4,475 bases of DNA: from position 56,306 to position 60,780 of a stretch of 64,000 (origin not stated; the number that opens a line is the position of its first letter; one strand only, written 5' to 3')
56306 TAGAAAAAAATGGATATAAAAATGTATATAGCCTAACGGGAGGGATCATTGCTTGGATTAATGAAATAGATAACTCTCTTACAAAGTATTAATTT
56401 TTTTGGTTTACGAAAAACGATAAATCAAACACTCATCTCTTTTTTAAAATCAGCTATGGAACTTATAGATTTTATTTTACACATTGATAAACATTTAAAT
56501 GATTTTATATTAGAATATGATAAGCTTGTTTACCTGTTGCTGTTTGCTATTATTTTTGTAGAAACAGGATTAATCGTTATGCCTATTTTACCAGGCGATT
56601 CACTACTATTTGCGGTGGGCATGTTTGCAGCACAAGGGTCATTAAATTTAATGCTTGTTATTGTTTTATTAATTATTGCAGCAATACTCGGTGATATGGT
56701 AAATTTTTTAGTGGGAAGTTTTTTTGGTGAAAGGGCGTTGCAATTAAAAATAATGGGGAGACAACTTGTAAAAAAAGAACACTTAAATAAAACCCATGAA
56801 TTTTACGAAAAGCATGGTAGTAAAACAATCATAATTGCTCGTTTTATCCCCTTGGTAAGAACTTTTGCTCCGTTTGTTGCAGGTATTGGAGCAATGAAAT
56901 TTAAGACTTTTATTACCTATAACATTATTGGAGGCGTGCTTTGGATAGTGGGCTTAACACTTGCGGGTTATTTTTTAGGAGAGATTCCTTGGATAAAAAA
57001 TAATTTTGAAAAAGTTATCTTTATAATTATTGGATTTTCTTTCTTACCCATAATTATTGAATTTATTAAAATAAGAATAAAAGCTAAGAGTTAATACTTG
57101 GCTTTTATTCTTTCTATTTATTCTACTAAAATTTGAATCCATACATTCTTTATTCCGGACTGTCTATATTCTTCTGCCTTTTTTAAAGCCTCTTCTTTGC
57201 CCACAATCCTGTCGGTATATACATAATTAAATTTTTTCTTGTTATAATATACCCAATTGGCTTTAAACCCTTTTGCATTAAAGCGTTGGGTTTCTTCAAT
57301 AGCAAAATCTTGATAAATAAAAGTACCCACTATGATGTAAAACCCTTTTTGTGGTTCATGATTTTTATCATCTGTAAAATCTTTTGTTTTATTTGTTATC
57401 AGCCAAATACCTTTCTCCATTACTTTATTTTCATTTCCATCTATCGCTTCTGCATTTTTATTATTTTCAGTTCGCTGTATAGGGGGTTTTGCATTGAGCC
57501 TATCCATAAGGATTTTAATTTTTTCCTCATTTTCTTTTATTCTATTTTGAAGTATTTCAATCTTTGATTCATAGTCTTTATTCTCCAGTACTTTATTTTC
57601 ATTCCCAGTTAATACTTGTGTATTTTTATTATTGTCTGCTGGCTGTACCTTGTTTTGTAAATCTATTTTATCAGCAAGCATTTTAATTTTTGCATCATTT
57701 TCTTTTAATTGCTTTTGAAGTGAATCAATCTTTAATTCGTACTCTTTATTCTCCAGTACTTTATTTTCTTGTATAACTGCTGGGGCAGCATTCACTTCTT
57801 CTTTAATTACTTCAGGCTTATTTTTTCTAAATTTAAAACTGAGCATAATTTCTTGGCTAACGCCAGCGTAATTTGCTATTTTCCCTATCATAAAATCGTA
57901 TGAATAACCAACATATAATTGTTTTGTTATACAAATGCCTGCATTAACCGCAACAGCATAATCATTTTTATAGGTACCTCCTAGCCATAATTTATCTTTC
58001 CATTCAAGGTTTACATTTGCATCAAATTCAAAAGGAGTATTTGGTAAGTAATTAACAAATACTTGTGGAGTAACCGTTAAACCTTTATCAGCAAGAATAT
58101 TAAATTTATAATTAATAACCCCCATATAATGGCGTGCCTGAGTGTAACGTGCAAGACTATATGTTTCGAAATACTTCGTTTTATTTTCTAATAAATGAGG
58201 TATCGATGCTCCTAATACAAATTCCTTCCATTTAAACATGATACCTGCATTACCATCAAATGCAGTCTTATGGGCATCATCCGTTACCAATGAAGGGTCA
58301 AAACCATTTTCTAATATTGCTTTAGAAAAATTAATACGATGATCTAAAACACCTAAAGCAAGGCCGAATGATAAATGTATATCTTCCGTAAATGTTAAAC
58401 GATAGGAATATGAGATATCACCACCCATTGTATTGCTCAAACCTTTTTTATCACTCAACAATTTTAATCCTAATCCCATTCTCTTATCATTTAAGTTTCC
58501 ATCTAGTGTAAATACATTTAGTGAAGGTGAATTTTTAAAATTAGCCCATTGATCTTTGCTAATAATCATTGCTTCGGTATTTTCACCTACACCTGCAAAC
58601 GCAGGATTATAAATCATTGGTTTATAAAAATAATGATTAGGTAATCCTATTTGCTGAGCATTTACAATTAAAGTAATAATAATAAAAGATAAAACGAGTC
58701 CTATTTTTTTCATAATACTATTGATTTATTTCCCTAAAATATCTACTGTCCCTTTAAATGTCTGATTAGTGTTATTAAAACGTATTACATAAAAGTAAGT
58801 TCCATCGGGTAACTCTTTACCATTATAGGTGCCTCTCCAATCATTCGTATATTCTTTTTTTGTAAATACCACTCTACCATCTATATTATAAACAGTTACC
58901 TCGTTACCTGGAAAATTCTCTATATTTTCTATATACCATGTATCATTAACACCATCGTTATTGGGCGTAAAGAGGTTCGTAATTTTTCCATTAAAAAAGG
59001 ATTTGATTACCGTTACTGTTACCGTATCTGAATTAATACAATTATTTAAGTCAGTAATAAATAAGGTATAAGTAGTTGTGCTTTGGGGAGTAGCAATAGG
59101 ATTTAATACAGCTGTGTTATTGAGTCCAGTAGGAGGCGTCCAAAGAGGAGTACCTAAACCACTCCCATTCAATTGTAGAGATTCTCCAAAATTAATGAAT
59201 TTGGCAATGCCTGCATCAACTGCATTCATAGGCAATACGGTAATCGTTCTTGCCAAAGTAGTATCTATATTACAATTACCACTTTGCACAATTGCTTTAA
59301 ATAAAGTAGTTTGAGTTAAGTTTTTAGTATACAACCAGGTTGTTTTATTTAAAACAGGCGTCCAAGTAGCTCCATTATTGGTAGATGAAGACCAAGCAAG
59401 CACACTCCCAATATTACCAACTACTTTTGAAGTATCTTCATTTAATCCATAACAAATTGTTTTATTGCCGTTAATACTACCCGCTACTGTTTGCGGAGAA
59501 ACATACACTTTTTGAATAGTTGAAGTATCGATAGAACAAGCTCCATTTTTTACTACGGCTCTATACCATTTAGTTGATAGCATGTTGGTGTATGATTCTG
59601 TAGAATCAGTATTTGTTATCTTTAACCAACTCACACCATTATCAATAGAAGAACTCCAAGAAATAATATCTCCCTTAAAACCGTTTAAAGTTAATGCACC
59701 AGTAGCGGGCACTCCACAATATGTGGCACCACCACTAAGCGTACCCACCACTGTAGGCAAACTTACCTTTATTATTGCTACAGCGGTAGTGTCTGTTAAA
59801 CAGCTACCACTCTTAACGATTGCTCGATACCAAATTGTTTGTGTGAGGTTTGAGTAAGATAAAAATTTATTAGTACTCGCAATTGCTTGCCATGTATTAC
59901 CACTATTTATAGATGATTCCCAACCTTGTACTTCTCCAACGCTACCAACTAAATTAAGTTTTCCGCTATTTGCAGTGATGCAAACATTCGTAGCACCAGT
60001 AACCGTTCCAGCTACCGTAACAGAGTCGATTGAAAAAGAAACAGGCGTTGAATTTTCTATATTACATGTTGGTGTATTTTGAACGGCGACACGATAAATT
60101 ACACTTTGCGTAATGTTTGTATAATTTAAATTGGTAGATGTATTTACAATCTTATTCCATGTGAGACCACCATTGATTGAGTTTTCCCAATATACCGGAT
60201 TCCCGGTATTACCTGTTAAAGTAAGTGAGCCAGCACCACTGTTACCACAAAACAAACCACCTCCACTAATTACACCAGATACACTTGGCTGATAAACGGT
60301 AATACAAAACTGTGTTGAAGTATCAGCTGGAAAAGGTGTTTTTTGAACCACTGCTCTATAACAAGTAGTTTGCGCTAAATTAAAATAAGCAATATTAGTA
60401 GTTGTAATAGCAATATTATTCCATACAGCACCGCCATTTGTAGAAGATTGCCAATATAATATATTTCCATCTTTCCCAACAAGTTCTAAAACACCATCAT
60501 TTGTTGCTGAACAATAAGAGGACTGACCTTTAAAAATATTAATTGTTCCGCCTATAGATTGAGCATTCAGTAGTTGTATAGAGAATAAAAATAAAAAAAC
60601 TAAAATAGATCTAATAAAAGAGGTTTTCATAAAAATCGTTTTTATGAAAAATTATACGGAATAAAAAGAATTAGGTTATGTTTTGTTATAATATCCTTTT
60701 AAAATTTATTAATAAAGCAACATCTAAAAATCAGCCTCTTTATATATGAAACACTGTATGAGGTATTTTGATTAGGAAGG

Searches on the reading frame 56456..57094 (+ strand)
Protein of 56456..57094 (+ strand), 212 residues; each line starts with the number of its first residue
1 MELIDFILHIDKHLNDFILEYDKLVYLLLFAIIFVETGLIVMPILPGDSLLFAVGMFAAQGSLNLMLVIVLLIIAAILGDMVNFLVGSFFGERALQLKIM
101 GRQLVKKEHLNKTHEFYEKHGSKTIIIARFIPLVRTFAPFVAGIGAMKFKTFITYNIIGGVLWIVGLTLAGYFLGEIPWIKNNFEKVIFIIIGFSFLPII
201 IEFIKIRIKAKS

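Call 37: search_protein_families(library=pfam, proteins=[window:56456-57094:+], max_evalue=0.00001)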
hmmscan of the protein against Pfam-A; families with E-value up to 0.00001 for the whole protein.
window:56456-57094:+ (212 aa): 1 family
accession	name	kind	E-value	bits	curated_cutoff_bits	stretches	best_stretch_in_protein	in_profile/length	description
PF09335.16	VTT_dom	-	1.2e-23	84.3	33.9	1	45-172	1-122/123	VTT domain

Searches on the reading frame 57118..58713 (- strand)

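Call 37: search_protein_families(library=pfam, proteins=[window:57118-58713:-], max_evalue=0.00001)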
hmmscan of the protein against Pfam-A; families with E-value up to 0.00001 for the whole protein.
window:57118-58713:- (531 aa): 1 family
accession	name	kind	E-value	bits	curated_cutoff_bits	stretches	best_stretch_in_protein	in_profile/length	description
PF11751.14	PorP_SprF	-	2.3e-62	211.4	22.3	1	18-293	2-273/273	Type IX secretion system membrane protein PorP/SprF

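Call 55: search_protein_families(library=ncbifam, proteins=[window:57118-58713:-], max_evalue=0.01)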
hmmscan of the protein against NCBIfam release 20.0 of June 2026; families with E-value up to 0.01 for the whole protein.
window:57118-58713:- (531 aa): 1 family
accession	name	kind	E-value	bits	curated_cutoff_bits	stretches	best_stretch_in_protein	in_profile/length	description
TIGR03519.1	T9SS_PorP_fam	subfamily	8.3e-70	235.5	90.55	1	1-295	1-292/292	PorP/SprF family type IX secretion system membrane protein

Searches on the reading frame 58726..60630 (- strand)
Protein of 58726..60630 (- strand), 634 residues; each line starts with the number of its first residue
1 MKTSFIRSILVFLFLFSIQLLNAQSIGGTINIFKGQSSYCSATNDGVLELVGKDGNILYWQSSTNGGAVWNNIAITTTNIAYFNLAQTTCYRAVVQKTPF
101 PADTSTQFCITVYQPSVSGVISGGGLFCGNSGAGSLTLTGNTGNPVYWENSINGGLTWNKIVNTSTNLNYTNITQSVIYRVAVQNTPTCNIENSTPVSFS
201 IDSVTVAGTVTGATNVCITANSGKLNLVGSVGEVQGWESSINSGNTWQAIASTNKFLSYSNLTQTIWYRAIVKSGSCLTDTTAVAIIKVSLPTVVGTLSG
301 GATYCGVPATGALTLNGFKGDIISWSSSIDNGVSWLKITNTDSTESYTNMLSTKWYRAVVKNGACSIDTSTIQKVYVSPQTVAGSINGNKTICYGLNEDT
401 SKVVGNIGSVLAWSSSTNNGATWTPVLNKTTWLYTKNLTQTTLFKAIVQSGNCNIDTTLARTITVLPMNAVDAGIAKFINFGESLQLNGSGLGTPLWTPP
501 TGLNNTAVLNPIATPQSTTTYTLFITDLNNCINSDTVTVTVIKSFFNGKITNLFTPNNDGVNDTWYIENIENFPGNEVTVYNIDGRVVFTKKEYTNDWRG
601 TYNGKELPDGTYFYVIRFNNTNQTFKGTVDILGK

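Call 37: search_protein_families(library=pfam, proteins=[window:58726-60630:-], max_evalue=0.00001)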
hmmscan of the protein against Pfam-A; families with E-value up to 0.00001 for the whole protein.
window:58726-60630:- (634 aa): 1 family
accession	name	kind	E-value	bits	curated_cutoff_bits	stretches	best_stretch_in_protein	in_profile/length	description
PF13585.12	CHU_C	-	6.8e-27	93.9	27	1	549-630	2-85/86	CHU_C Type IX secretion signal domain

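Call 55: search_protein_families(library=ncbifam, proteins=[window:58726-60630:-], max_evalue=0.01)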
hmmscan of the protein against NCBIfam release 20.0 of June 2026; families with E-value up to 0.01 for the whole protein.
window:58726-60630:- (634 aa): 2 families
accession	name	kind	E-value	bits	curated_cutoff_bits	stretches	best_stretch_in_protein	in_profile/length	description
TIGR04131.1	Bac_Flav_CTERM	domain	2.1e-18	66.2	35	1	550-629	3-81/85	T9SS type B sorting domain-containing protein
TIGR04183.1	Por_Secre_tail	domain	1e-06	28.6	23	1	556-626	3-68/72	T9SS type A sorting domain-containing protein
